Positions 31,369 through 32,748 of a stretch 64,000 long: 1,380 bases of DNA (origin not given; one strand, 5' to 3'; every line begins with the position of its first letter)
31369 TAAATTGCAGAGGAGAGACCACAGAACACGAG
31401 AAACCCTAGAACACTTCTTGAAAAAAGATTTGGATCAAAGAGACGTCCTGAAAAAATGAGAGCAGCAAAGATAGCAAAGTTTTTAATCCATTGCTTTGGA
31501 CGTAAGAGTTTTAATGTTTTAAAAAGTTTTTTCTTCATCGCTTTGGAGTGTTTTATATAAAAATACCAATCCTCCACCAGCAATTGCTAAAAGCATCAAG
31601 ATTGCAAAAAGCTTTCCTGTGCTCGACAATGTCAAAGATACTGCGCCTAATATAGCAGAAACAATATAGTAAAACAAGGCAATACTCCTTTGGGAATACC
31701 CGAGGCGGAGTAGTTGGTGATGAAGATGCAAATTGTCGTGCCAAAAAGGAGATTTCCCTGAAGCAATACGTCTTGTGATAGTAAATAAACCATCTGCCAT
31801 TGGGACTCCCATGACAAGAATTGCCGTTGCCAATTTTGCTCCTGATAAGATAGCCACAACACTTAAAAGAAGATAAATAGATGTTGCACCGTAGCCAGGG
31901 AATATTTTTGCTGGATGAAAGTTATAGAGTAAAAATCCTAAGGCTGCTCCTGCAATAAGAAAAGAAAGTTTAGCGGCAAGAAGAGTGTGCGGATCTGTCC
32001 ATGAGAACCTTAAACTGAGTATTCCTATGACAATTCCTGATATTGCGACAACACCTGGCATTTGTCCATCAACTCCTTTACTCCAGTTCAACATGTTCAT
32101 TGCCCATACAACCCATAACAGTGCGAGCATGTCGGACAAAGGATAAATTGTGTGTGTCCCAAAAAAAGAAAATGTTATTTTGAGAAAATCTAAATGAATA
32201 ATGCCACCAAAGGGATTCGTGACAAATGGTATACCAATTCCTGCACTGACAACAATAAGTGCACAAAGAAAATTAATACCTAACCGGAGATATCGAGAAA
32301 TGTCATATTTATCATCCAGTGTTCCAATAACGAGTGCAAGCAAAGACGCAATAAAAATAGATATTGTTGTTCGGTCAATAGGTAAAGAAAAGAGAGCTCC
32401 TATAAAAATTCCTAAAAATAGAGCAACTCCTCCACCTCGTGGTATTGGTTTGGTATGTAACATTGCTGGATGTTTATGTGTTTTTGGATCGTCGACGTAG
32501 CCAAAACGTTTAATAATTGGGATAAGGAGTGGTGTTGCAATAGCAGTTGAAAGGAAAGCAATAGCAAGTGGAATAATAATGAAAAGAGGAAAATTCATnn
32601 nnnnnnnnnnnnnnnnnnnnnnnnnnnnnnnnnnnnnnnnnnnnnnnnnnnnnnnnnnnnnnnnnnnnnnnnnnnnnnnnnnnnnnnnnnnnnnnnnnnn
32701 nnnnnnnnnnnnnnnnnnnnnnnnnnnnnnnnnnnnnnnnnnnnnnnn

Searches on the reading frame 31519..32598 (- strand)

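Call 30: search_protein_families(library=pfam, proteins=[window:31519-32598:-], max_evalue=0.01)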
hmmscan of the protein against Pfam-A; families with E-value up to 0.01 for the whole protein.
window:31519-32598:- (359 aa): 1 family
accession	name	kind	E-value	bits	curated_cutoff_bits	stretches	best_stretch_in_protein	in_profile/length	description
PF00953.26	Glycos_transf_4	-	7.4e-23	81.7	27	1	79-252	2-159/160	Glycosyl transferase family 4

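Call 39: search_protein_families(library=ncbifam, proteins=[window:31519-32598:-], max_evalue=0.001)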
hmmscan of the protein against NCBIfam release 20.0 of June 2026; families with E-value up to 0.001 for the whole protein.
window:31519-32598:- (359 aa): 3 families
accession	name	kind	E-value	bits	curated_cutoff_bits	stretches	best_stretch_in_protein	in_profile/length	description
TIGR02380.1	ECA_wecA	exception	5e-28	98.2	326.05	1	11-339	4-322/346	UDP-N-acetylglucosamine--undecaprenyl-phosphate N-acetylglucosaminephosphotransferase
NF053644.1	MraY_archaea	equivalog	1.3e-14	54.3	450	1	158-322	185-340/340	pseudomurein biosynthesis MraY family phospho-N-acetylmuramoyl-pentapeptide-transferase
TIGR00445.1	mraY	equivalog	8.4e-11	41.9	192.05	1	40-322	22-315/321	phospho-N-acetylmuramoyl-pentapeptide-transferase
